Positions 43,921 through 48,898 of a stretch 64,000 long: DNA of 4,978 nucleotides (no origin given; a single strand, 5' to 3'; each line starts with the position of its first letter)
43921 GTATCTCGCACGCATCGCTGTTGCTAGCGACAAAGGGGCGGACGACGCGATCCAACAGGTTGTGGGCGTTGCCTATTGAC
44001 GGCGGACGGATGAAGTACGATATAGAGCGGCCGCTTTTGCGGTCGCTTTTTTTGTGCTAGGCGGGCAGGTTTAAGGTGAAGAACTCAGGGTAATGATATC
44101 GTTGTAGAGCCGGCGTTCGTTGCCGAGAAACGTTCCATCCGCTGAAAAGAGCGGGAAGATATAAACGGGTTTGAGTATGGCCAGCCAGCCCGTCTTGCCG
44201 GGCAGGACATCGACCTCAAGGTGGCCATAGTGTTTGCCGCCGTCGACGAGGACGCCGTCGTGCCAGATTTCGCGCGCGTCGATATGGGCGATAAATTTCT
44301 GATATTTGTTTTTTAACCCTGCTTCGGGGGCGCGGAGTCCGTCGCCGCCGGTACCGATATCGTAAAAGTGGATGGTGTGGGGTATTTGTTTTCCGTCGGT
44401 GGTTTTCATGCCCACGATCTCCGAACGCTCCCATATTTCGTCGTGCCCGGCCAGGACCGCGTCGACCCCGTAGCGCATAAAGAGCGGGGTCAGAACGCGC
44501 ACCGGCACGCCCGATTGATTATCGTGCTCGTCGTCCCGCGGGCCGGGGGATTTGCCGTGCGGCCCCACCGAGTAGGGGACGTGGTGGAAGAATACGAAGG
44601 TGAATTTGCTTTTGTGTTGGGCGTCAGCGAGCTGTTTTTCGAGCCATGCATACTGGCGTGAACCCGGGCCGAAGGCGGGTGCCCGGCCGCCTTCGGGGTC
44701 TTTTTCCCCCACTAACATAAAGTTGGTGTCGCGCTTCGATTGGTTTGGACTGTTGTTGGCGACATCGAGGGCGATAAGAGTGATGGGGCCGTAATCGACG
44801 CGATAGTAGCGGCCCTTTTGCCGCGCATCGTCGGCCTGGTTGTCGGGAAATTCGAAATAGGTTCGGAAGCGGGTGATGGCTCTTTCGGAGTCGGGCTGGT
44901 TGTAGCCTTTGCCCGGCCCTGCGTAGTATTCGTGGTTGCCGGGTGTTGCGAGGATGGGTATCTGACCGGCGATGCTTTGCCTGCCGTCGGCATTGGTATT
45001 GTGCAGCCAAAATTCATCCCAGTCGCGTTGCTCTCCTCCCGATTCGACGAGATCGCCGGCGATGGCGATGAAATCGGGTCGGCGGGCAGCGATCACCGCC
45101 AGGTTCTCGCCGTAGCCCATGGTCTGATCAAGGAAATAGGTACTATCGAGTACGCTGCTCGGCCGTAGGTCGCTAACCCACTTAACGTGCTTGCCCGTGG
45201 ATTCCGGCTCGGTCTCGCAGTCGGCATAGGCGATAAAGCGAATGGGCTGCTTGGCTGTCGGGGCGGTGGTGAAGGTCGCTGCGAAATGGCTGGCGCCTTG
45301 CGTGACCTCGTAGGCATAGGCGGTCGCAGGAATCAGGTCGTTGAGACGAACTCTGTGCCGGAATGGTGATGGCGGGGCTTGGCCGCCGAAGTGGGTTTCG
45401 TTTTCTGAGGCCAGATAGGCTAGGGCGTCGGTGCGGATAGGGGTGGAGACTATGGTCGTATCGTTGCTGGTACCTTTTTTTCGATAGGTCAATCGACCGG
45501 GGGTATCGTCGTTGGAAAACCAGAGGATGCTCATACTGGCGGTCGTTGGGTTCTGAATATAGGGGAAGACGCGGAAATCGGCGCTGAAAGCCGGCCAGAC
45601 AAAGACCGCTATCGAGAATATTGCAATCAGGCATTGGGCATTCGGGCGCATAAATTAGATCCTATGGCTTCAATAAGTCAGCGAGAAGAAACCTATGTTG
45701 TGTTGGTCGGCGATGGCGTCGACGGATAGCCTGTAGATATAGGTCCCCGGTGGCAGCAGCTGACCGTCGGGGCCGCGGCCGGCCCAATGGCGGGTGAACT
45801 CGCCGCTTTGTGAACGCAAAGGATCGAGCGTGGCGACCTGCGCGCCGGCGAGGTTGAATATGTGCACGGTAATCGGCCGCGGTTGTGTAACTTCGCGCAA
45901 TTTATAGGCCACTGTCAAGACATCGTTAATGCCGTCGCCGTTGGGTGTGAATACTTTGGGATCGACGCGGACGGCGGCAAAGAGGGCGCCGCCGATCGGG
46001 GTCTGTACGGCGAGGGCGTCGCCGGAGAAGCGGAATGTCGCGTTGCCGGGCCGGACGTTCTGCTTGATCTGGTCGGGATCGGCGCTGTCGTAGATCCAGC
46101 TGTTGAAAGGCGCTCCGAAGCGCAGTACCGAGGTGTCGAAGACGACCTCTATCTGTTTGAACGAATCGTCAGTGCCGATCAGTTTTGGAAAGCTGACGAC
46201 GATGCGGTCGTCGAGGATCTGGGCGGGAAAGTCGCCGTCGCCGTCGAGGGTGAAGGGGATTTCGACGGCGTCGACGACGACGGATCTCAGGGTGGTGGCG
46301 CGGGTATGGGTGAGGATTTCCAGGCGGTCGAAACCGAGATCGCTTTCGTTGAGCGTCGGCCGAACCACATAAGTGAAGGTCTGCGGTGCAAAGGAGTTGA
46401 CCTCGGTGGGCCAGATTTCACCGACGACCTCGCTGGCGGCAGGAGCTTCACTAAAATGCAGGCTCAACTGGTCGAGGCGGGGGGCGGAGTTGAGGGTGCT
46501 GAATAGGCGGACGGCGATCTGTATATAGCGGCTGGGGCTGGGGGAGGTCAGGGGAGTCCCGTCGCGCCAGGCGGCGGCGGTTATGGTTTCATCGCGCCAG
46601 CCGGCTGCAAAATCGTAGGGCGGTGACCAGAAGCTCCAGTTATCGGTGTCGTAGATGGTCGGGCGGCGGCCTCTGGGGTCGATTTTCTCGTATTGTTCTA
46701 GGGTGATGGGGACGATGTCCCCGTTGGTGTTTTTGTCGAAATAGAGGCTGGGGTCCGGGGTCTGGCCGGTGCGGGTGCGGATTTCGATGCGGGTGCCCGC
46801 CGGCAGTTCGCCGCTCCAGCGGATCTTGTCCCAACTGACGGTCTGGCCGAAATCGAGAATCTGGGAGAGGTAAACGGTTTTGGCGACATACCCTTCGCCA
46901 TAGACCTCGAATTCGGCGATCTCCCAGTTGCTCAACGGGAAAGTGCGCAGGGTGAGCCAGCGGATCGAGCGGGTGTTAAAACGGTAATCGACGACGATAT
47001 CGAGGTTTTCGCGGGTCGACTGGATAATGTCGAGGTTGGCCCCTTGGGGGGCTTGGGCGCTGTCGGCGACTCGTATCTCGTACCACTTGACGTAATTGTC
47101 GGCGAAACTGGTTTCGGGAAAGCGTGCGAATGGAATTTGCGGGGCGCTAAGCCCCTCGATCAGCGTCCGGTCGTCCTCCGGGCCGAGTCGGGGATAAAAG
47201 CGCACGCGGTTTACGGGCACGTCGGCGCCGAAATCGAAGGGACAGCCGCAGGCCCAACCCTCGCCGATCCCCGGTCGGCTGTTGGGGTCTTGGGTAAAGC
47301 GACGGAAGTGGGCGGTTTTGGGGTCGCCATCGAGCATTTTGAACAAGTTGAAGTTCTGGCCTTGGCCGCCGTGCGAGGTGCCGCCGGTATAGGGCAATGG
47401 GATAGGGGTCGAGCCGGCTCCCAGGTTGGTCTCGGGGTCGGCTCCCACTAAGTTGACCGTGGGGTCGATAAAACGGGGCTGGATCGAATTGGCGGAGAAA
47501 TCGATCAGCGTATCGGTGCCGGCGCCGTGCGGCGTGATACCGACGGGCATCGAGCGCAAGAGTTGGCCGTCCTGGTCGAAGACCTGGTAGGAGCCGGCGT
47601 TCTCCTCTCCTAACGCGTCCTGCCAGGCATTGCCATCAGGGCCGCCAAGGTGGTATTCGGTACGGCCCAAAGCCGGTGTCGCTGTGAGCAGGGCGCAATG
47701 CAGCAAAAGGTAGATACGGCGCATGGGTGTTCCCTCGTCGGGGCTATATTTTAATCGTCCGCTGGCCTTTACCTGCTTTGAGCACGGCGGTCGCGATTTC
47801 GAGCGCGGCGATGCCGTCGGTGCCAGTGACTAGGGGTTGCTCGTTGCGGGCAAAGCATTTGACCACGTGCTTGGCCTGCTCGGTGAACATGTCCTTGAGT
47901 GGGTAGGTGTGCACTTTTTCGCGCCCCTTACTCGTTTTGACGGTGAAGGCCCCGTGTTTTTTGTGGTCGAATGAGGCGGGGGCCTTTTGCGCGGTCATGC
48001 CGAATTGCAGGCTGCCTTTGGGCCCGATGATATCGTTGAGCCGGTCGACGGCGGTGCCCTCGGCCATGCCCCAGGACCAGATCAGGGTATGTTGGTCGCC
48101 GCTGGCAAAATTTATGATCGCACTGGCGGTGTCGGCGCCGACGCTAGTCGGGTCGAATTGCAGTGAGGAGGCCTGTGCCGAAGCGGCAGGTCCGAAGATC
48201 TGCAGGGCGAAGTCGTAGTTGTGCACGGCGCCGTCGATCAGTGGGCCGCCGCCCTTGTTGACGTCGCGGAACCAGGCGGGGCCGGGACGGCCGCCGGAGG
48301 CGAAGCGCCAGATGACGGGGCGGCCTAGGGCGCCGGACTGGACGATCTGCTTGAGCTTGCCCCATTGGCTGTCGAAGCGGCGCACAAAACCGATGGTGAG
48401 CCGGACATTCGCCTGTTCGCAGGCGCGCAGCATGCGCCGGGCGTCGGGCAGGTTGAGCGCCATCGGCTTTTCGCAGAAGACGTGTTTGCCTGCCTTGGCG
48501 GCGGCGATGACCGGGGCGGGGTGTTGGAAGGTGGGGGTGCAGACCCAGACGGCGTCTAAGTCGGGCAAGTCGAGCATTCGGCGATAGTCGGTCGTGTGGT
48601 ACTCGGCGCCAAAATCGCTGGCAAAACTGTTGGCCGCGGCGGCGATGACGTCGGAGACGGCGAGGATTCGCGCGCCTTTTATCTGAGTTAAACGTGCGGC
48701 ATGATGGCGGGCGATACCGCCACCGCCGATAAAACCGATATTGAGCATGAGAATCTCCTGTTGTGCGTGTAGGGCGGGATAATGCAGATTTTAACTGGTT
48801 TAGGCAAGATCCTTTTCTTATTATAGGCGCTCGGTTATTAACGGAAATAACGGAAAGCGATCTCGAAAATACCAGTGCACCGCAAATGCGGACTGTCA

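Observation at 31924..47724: Locus of four divergent paralogs of a discoidin-domain / T9SS-like-CTD secreted protein, interleaved with a giant putative OM protein, a SurA-like chaperone and a metallophosphoesterase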

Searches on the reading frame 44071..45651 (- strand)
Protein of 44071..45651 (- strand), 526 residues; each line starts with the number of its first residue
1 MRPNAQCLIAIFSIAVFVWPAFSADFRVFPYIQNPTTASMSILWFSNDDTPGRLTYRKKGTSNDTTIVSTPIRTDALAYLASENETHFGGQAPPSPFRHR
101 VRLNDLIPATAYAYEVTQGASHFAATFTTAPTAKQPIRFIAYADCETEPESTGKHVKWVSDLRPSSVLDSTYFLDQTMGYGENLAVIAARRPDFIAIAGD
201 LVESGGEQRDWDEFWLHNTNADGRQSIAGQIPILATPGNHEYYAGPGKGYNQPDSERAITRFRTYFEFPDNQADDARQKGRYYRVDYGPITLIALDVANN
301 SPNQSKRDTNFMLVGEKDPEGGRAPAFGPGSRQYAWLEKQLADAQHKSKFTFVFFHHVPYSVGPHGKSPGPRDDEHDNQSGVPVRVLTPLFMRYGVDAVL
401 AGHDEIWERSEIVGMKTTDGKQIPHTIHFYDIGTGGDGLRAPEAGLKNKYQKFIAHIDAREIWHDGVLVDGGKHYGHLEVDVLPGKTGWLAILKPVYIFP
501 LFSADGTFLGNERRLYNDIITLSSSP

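Call 4: search_protein_families(library=pfam, proteins=[window:44071-45651:-], max_evalue=0.1)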
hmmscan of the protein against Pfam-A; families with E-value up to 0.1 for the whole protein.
window:44071-45651:- (526 aa): 3 families
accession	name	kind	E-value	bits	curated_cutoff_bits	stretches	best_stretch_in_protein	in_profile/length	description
PF00149.33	Metallophos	-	1.3e-13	52.3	21.5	1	187-404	25-188/191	Calcineurin-like phosphoesterase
PF16656.11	Pur_ac_phosph_N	-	2.2e-07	31.8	30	1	32-127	8-89/93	Purple acid Phosphatase, N-terminal domain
PF09423.15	PhoD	-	0.043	13.4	27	0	256-347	118-205/343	PhoD-like phosphatase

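Call 5: search_protein_families(library=ncbifam, proteins=[window:44071-45651:-], max_evalue=0.1)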
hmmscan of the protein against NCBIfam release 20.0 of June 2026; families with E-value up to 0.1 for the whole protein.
window:44071-45651:- (526 aa): 1 family
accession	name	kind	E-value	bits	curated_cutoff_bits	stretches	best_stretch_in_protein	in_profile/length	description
NF050112.1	PhdiestSpdARhizob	equivalog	0.034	13.8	400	1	332-366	135-167/264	2', 3'cyclic nucleotide phosphodiesterase SpdA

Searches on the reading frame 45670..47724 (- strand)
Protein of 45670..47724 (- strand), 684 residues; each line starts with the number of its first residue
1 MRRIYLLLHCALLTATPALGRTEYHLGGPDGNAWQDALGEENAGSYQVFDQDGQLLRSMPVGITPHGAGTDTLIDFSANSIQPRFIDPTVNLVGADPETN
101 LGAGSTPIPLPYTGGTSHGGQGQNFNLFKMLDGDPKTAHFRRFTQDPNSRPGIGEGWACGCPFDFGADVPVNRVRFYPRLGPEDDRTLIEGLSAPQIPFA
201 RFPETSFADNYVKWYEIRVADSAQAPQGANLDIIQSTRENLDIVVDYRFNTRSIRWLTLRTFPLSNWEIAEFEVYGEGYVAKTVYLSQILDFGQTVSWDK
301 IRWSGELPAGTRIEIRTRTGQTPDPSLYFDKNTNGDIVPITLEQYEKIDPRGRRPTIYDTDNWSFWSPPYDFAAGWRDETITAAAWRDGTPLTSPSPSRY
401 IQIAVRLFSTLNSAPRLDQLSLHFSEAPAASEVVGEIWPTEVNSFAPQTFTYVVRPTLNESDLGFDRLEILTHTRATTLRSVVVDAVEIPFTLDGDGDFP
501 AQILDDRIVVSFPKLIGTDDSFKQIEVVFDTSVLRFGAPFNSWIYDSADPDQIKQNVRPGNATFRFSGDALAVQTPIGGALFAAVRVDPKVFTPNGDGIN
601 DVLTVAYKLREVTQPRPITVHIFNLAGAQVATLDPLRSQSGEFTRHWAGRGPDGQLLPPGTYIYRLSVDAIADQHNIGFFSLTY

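Call 4: search_protein_families(library=pfam, proteins=[window:45670-47724:-], max_evalue=0.1)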
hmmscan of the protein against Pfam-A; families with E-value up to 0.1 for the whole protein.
window:45670-47724:- (684 aa): 2 families
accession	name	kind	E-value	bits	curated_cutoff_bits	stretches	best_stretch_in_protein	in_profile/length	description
PF13585.12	CHU_C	-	1.4e-10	41.6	27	1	589-680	4-84/86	CHU_C Type IX secretion signal domain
PF13860.13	FlgD_ig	-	6.2e-08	33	27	1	618-667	25-74/79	FlgD Ig-like domain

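Call 5: search_protein_families(library=ncbifam, proteins=[window:45670-47724:-], max_evalue=0.1)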
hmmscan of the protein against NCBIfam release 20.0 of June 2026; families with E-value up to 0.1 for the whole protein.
window:45670-47724:- (684 aa): 6 families
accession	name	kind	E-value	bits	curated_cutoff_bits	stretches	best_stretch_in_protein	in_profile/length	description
TIGR04131.1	Bac_Flav_CTERM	domain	8.8e-07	29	35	1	589-682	4-83/85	T9SS type B sorting domain-containing protein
NF033707.1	T9SS_sortase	equivalog_domain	0.0028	15.3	420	1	617-674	1024-1083/1095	type IX secretion system sortase PorU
NF005176.1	PRK06655.1-1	equivalog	0.0049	16.8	230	1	615-668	96-149/197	flagellar hook assembly protein FlgD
TIGR04183.1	Por_Secre_tail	domain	0.0073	16.3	23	0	610-668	13-60/72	T9SS type A sorting domain-containing protein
NF009276.0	PRK12633.1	equivalog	0.015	15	383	1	618-678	131-190/234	flagellar basal body rod modification protein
NF053608.1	Lsa66_OmpA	equivalog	0.09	11.2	700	0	586-612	364-390/581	fibronectin-binding adhesin Lsa66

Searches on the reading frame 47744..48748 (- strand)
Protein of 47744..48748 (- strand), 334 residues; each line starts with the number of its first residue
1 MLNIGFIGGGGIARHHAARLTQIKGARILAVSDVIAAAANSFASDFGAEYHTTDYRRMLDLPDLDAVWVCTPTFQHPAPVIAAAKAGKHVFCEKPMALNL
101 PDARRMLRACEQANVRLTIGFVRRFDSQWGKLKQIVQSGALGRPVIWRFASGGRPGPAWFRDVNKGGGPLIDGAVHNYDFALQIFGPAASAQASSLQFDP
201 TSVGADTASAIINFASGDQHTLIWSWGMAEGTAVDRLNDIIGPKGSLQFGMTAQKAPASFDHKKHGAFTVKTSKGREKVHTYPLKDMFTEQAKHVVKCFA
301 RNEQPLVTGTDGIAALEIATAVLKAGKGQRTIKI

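Call 4: search_protein_families(library=pfam, proteins=[window:47744-48748:-], max_evalue=0.1)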
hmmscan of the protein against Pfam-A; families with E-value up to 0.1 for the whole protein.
window:47744-48748:- (334 aa): 3 families
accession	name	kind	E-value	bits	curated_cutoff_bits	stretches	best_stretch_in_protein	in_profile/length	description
PF01408.29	GFO_IDH_MocA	-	8.3e-30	104.4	24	1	2-121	1-120/120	Oxidoreductase family, NAD-binding Rossmann fold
PF22725.1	GFO_IDH_MocA_C3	-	3.2e-18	66.3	27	1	131-247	3-123/124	GFO/IDH/MocA C-terminal domain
PF02894.22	GFO_IDH_MocA_C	-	1e-13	52.1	22.9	1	133-334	1-218/218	Oxidoreductase family, C-terminal alpha/beta domain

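Call 5: search_protein_families(library=ncbifam, proteins=[window:47744-48748:-], max_evalue=0.1)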
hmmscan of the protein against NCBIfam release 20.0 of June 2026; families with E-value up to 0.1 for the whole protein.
window:47744-48748:- (334 aa): 9 families
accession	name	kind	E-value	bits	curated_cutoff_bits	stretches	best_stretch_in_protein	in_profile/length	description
TIGR04380.1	myo_inos_iolG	equivalog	4.3e-54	183.6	355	1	1-332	1-329/330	inositol 2-dehydrogenase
NF040723.1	UDP-GlcNAcDh_Arch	equivalog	1.3e-32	113.6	450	1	2-325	1-300/302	UDP-N-acetylglucosamine 3-dehydrogenase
NF052679.1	InsChiInosDhIolG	equivalog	2.3e-26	92.7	540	1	2-149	3-153/343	bifunctional inositol 2-dehydrogenase/D-chiro-inositol 1-dehydrogenase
NF052479.1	LevoglcsnDh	equivalog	1.2e-21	76.9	650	1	2-148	4-158/386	levoglucosan dehydrogenase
NF041392.1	XylDh_Gfo6_Halo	equivalog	1.6e-19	70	350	1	63-146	82-165/350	D-xylose 1-dehydrogenase Gfo6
NF008607.0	PRK11579.1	subfamily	8.5e-19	67.7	330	1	2-216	5-220/346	oxidoreductase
NF058561.1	BT_2158_fam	equivalog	6.5e-15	54.7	750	1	2-142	36-175/487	glycoside 3-dehydrogenase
NF007574.0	PRK10206.1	equivalog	2.7e-09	36.5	352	1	2-144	3-146/345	oxidoreductase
NF058563.1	BT_2159_fam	equivalog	3.4e-07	29.6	650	1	3-151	2-150/350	disaccharide 3-dehydrogenase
